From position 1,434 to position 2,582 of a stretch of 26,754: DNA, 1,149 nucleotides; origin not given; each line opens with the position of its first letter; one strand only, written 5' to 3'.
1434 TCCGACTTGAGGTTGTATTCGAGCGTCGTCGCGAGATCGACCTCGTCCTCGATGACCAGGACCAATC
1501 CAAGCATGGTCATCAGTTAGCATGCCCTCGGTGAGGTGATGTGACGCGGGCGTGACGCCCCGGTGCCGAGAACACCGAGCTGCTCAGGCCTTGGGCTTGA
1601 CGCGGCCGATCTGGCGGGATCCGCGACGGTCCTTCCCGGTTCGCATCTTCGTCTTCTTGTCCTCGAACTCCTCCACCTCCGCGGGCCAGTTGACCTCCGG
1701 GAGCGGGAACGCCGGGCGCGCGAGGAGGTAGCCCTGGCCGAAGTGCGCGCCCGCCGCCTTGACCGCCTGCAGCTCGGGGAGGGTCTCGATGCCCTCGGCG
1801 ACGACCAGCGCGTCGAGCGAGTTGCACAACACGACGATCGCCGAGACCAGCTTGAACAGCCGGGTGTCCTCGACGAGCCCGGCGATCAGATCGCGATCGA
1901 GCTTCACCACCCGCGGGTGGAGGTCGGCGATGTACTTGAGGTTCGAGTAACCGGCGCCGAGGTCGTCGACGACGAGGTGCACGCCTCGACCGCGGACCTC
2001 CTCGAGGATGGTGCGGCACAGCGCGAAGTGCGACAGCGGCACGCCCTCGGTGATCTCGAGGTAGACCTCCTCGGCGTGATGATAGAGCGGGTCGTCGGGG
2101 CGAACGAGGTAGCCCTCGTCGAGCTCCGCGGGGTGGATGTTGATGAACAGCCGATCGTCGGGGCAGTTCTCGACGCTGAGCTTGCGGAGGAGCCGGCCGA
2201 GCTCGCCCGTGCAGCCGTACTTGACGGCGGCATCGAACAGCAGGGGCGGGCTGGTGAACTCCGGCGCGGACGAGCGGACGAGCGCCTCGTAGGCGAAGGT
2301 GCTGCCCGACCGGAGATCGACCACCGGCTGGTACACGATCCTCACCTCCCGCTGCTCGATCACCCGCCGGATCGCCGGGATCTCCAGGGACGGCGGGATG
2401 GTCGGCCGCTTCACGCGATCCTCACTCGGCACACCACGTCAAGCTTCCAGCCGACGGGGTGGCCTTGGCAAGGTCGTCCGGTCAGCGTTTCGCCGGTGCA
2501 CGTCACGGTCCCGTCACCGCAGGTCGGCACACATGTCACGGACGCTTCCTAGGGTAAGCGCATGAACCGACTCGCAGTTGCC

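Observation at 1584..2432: Catalytically intact EAL c-di-GMP phosphodiesterase embedded in the pho locus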

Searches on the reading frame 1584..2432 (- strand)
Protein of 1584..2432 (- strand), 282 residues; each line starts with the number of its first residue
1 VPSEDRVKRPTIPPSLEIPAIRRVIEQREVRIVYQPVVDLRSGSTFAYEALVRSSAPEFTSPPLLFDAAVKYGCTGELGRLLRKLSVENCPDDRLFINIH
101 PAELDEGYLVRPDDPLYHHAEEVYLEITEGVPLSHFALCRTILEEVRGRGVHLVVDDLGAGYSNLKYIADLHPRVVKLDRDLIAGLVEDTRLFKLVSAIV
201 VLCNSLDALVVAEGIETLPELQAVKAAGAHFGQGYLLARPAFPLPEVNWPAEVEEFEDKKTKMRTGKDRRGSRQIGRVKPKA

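Call 3: search_protein_families(library=pfam, proteins=[window:1584-2432:-])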
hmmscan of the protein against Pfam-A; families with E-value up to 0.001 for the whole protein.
window:1584-2432:- (282 aa): 1 family
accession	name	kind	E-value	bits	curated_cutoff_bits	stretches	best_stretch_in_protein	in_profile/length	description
PF00563.25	EAL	-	1e-43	149.9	31.3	1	21-240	4-236/236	EAL domain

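Call 5: find_homologous_proteins(query=window:1584-2432:-)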
Query window:1584-2432:- (282 aa): 5239 proteins with E <= 0.001 among 8000 candidates; the best 120 are listed.
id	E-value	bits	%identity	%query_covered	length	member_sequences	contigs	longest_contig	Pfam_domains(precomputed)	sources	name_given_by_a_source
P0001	1.2e-179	614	100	98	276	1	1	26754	PF00563.26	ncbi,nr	ncbi:MAG: EAL domain-containing protein [Proteobacteria bacterium]|nr:EAL domain-containing protein 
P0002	2.1e-146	505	86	92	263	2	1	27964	PF00563.26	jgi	-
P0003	5.5e-145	500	84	92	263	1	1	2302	PF00563.26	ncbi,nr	ncbi:MAG TPA: EAL domain-containing protein [Kofleriaceae bacterium]|nr:EAL domain-containing protei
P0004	1.8e-134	465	77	95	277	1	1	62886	PF00563.26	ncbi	-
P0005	4.4e-134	464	80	93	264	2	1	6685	PF00563.26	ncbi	-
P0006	1.6e-132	459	78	93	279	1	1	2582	PF00563.26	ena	-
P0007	5.2e-129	448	77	93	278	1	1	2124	PF00563.26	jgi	jgi:EAL domain-containing protein (putative c-di-GMP-specific phosphodiesterase class I)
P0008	2.7e-127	442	75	95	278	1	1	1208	PF00563.26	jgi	jgi:EAL domain-containing protein (putative c-di-GMP-specific phosphodiesterase class I)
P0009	2.1e-119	416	74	92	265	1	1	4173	PF00563.26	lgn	-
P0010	2.0e-118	413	75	91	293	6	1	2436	PF00563.26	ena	-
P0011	5.2e-117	408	71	94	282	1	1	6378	PF00563.26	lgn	-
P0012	1.8e-115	403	71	90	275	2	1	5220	PF00563.26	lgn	-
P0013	2.2e-115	403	72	88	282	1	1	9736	PF00563.26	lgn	-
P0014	4.9e-115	402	68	95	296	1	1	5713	PF00563.26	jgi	-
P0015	8.7e-115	401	71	91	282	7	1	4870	PF00563.26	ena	-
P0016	1.2e-114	400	69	94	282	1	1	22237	PF00563.26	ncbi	-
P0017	1.2e-114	400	72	90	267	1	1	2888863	PF00563.26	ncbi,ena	-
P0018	2.8e-114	399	69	96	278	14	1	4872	PF00563.26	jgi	jgi:EAL domain-containing protein (putative c-di-GMP-specific phosphodiesterase class I)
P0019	4.7e-114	399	74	86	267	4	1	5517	PF00563.26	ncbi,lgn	-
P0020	6.0e-114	398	76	85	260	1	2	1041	PF00563.26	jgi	-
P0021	2.1e-113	396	69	94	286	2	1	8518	PF00563.26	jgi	jgi:EAL domain-containing protein (putative c-di-GMP-specific phosphodiesterase class I)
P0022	2.4e-113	396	72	87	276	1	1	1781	PF00563.26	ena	-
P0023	2.9e-113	396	69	94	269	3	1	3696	PF00563.26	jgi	-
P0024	4.1e-113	395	72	88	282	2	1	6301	PF00563.26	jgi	jgi:EAL domain-containing protein (putative c-di-GMP-specific phosphodiesterase class I)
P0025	4.7e-113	395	69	95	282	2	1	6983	PF00563.26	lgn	-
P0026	5.9e-113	395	69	91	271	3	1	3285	PF00563.26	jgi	jgi:EAL domain-containing protein (putative c-di-GMP-specific phosphodiesterase class I)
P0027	7.7e-113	395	72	89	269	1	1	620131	PF00563.26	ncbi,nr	ncbi:MAG TPA: EAL domain-containing protein [Kofleriaceae bacterium]|nr:EAL domain-containing protei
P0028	9.9e-113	394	75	86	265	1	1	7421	PF00563.26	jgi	jgi:EAL domain-containing protein (putative c-di-GMP-specific phosphodiesterase class I)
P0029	1.2e-112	394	73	90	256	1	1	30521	PF00563.26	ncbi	-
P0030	1.3e-112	394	73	87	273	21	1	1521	PF00563.26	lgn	-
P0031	1.6e-112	394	75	83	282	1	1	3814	PF00563.26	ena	-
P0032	2.3e-112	393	75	83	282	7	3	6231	PF00563.26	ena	-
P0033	2.4e-112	393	68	93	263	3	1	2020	PF00563.26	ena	-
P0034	2.6e-112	393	69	93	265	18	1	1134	PF00563.26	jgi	jgi:EAL domain-containing protein (putative c-di-GMP-specific phosphodiesterase class I)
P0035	4.1e-112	392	75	83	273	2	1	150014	PF00563.26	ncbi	-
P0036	5.2e-112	392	71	84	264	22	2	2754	PF00563.26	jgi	jgi:EAL domain-containing protein (putative c-di-GMP-specific phosphodiesterase class I)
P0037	1.1e-111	391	73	83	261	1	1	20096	PF00563.26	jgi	-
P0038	1.1e-111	391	75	83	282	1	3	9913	PF00563.26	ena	-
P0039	1.1e-111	391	73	86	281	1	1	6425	PF00563.26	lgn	-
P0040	1.3e-111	390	67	93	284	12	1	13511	PF00563.26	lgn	-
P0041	1.6e-111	390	69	93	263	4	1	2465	PF00563.26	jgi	-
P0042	1.6e-111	390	72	86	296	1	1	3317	PF00563.26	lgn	-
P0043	1.8e-111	390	71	87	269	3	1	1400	PF00563.26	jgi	jgi:EAL domain-containing protein (putative c-di-GMP-specific phosphodiesterase class I)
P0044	2.0e-111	390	66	95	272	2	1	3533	PF00563.26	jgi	jgi:EAL domain-containing protein (putative c-di-GMP-specific phosphodiesterase class I)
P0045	2.0e-111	390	72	83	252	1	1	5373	PF00563.26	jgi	jgi:EAL domain-containing protein (putative c-di-GMP-specific phosphodiesterase class I)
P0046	2.2e-111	390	67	91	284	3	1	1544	PF00563.26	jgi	-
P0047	2.3e-111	390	69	91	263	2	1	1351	PF00563.26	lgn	-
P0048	3.3e-111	389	74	78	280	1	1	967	PF00563.26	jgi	jgi:EAL domain-containing protein (putative c-di-GMP-specific phosphodiesterase class I)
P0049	3.5e-111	389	70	88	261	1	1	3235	PF00563.26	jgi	jgi:EAL domain-containing protein (putative c-di-GMP-specific phosphodiesterase class I)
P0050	5.4e-111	388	72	85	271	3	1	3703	PF00563.26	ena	-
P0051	6.7e-111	388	71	87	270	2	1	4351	PF00563.26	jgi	jgi:EAL domain-containing protein (putative c-di-GMP-specific phosphodiesterase class I)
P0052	7.8e-111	388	73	87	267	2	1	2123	PF00563.26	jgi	jgi:EAL domain-containing protein (putative c-di-GMP-specific phosphodiesterase class I)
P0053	7.9e-111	388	67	95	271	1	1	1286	PF00563.26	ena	-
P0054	7.9e-111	388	69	90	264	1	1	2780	PF00563.26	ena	-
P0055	8.8e-111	388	69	88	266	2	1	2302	PF00563.26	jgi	jgi:EAL domain-containing protein (putative c-di-GMP-specific phosphodiesterase class I)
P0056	9.2e-111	388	67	94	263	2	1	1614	PF00563.26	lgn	-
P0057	9.6e-111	388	67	93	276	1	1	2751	PF00563.26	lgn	-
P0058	1.1e-110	387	66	93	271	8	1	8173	PF00563.26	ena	-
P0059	1.2e-110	387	67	96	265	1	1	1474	PF00563.26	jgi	jgi:EAL domain-containing protein (putative c-di-GMP-specific phosphodiesterase class I)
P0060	1.2e-110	387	69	90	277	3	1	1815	PF00563.26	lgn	-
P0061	1.3e-110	387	69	87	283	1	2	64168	PF00563.26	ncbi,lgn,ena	-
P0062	1.5e-110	387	71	87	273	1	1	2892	PF00563.26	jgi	jgi:EAL domain-containing protein (putative c-di-GMP-specific phosphodiesterase class I)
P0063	1.5e-110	387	73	86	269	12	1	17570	PF00563.26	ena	-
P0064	2.0e-110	387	72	87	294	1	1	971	PF00563.26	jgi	jgi:EAL domain-containing protein (putative c-di-GMP-specific phosphodiesterase class I)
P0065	2.0e-110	387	68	93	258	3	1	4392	PF00563.26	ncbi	ncbi:MAG TPA: EAL domain-containing protein [Labilithrix sp.]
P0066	2.3e-110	386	70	90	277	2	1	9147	PF00563.26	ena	-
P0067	3.2e-110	386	67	95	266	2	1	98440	PF00563.26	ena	-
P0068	4.8e-110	385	69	90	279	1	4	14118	PF00563.26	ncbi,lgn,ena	-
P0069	4.8e-110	385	68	94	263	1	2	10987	PF00563.26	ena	-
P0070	5.2e-110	385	68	94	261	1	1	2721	PF00563.26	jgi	jgi:EAL domain-containing protein (putative c-di-GMP-specific phosphodiesterase class I)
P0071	5.6e-110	385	73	82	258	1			PF00563.26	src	-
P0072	6.6e-110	385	72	83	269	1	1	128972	PF00563.26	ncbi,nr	ncbi:MAG: EAL domain-containing protein [Labilithrix sp.]|nr:EAL domain-containing protein [Labilith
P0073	6.8e-110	385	70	87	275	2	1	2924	PF00563.26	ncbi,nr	ncbi:MAG TPA: EAL domain-containing protein [Labilithrix sp.]|nr:EAL domain-containing protein [Labi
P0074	8.0e-110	385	67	89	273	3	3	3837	PF00563.26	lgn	-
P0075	8.1e-110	385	74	79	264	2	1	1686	PF00563.26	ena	-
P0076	8.9e-110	384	72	82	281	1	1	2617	PF00563.26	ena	-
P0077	8.9e-110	384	67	90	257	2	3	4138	PF00563.26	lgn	-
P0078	1.2e-109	384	69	90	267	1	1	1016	PF00563.26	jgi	jgi:EAL domain-containing protein (putative c-di-GMP-specific phosphodiesterase class I)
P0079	1.4e-109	384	69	87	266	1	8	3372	PF00563.26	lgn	-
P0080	1.6e-109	384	74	79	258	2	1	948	PF00563.26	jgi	-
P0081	1.6e-109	384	71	83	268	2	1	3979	PF00563.26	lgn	-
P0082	1.8e-109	383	68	95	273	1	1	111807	PF00563.26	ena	-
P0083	1.9e-109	383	71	82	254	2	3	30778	PF00563.26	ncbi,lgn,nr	ncbi:MAG: EAL domain-containing protein [Deltaproteobacteria bacterium]|nr:EAL domain-containing pro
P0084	2.1e-109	383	73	83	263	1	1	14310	PF00563.26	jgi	jgi:EAL domain-containing protein (putative c-di-GMP-specific phosphodiesterase class I)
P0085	2.1e-109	383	72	82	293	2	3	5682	PF00563.26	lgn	-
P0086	2.3e-109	383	70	87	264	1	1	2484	PF00563.26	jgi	jgi:EAL domain-containing protein (putative c-di-GMP-specific phosphodiesterase class I)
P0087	2.8e-109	383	71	87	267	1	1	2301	PF00563.26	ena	-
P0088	3.1e-109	383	72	84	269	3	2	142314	PF00563.26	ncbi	ncbi:MAG: EAL domain-containing protein [Kofleriaceae bacterium]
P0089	3.2e-109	383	68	89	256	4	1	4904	PF00563.26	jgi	jgi:EAL domain-containing protein (putative c-di-GMP-specific phosphodiesterase class I)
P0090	3.4e-109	383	70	87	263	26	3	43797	PF00563.26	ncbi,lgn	ncbi:MAG: EAL domain-containing protein [Kofleriaceae bacterium]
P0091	3.5e-109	383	67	92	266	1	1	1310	PF00563.26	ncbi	-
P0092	3.5e-109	383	66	94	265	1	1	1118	PF00563.26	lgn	-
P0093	3.8e-109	382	66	93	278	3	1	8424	PF00563.26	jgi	-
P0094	4.1e-109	382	72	85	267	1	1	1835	PF00563.26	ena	-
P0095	5.3e-109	382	70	88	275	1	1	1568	PF00563.26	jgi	jgi:EAL domain-containing protein (putative c-di-GMP-specific phosphodiesterase class I)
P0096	5.8e-109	382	69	88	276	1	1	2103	PF00563.26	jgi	jgi:EAL domain-containing protein (putative c-di-GMP-specific phosphodiesterase class I)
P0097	6.1e-109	382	66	93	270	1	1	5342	PF00563.26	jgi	jgi:EAL domain-containing protein (putative c-di-GMP-specific phosphodiesterase class I)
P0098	6.3e-109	382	66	93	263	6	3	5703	PF00563.26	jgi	jgi:EAL domain-containing protein (putative c-di-GMP-specific phosphodiesterase class I)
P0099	6.7e-109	382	71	83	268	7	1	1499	PF00563.26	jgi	jgi:EAL domain-containing protein (putative c-di-GMP-specific phosphodiesterase class I)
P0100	7.3e-109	381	66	94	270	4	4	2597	PF00563.26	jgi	jgi:EAL domain-containing protein (putative c-di-GMP-specific phosphodiesterase class I)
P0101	7.5e-109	381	70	86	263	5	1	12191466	PF00563.26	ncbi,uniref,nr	ncbi:EAL domain-containing protein [Labilithrix luteola]|uniref:EAL domain-containing protein n=1 Ta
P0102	8.6e-109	381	67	93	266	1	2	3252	PF00563.26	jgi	jgi:EAL domain-containing protein (putative c-di-GMP-specific phosphodiesterase class I)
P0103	9.4e-109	381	69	87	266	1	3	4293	PF00563.26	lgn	-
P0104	1.1e-108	381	69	85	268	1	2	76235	PF00563.26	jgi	jgi:EAL domain-containing protein (putative c-di-GMP-specific phosphodiesterase class I)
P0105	1.1e-108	381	69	85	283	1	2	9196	PF00563.26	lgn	-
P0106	1.1e-108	381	71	83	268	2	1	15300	PF00563.26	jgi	-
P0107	1.2e-108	381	69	89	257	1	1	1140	PF00563.26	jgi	jgi:EAL domain-containing protein (putative c-di-GMP-specific phosphodiesterase class I)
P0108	1.2e-108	381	65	91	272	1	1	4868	PF00563.26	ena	-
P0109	1.4e-108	381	72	85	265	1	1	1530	PF00563.26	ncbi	-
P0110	1.4e-108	381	66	91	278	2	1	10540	PF00563.26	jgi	-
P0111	1.5e-108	380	70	88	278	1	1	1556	PF00563.26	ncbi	-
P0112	1.5e-108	380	69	89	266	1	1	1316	PF00563.26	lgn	-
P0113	1.6e-108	380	65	91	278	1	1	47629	PF00563.26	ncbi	-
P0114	1.6e-108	380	66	90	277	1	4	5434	PF00563.26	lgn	-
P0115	1.6e-108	380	69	85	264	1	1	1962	PF00563.26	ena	-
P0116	1.6e-108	380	72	82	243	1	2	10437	PF00563.26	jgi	jgi:EAL domain-containing protein (putative c-di-GMP-specific phosphodiesterase class I)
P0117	1.8e-108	380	68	87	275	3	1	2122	PF00563.26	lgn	-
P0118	1.9e-108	380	65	96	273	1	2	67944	PF00563.26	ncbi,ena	-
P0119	1.9e-108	380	70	88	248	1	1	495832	PF00563.26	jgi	jgi:EAL domain-containing protein (putative c-di-GMP-specific phosphodiesterase class I)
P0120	2.1e-108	380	65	93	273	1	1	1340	PF00563.26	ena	-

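Call 6: search_solved_structures(query=window:1584-2432:-, show_alignments=3)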
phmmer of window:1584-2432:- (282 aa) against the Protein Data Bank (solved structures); distinct sequences matched with E-value up to 0.001: 47.
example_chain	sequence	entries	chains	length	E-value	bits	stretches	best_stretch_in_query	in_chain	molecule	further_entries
2r6o_A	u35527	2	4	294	1.4e-23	86.9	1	21-241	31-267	Putative diguanylate cyclase/phosphodiesterase (GGDEF & EAL domains) | PUTATIVE DIGUANYLATE CYCLASE/PHOSPHODIESTERASE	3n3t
8arv_A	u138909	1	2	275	1e-22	84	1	21-243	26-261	Bifunctional diguanylate cyclase/phosphodiesterase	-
6hq4_A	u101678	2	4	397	3.7e-22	82.2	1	23-241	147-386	EAL Enzyme Bd1971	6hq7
6hq5_A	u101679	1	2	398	3.7e-22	82.2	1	23-241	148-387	EAL Enzyme Bd1971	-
4q6j_A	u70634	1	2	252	3.1e-21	79.2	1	25-248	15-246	Lmo0131 protein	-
5m1t_A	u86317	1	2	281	8.1e-21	77.8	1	20-241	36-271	MucR Phosphodiesterase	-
5m3c_A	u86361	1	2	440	1.9e-20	76.6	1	20-240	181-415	Diguanylate cyclase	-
5yrp_A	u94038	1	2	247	1.9e-19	73.3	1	32-241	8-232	Sensory box/response regulator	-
3gfx_A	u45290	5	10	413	8.2e-19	71.2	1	119-252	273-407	Klebsiella pneumoniae BlrP1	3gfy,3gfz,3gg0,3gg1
4hu3_A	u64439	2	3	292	2.9e-18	69.4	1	20-249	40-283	Oxygen sensor protein DosP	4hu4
6ifq_B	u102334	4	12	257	4.5e-18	68.8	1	31-248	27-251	cyclic di nucleotide phoshodiesterase | EAL domain protein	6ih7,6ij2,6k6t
6ih1_A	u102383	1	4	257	4.5e-18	68.8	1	31-248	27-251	cyclic di nucleotide phoshodiesterase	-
4rni_A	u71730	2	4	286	7.8e-18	68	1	123-241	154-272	Motility regulator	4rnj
4rnh_A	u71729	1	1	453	2.8e-17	66.2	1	123-241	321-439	Motility regulator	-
9cmf_A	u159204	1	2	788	4.8e-17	65.4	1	20-247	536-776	Oxygen sensor protein DosP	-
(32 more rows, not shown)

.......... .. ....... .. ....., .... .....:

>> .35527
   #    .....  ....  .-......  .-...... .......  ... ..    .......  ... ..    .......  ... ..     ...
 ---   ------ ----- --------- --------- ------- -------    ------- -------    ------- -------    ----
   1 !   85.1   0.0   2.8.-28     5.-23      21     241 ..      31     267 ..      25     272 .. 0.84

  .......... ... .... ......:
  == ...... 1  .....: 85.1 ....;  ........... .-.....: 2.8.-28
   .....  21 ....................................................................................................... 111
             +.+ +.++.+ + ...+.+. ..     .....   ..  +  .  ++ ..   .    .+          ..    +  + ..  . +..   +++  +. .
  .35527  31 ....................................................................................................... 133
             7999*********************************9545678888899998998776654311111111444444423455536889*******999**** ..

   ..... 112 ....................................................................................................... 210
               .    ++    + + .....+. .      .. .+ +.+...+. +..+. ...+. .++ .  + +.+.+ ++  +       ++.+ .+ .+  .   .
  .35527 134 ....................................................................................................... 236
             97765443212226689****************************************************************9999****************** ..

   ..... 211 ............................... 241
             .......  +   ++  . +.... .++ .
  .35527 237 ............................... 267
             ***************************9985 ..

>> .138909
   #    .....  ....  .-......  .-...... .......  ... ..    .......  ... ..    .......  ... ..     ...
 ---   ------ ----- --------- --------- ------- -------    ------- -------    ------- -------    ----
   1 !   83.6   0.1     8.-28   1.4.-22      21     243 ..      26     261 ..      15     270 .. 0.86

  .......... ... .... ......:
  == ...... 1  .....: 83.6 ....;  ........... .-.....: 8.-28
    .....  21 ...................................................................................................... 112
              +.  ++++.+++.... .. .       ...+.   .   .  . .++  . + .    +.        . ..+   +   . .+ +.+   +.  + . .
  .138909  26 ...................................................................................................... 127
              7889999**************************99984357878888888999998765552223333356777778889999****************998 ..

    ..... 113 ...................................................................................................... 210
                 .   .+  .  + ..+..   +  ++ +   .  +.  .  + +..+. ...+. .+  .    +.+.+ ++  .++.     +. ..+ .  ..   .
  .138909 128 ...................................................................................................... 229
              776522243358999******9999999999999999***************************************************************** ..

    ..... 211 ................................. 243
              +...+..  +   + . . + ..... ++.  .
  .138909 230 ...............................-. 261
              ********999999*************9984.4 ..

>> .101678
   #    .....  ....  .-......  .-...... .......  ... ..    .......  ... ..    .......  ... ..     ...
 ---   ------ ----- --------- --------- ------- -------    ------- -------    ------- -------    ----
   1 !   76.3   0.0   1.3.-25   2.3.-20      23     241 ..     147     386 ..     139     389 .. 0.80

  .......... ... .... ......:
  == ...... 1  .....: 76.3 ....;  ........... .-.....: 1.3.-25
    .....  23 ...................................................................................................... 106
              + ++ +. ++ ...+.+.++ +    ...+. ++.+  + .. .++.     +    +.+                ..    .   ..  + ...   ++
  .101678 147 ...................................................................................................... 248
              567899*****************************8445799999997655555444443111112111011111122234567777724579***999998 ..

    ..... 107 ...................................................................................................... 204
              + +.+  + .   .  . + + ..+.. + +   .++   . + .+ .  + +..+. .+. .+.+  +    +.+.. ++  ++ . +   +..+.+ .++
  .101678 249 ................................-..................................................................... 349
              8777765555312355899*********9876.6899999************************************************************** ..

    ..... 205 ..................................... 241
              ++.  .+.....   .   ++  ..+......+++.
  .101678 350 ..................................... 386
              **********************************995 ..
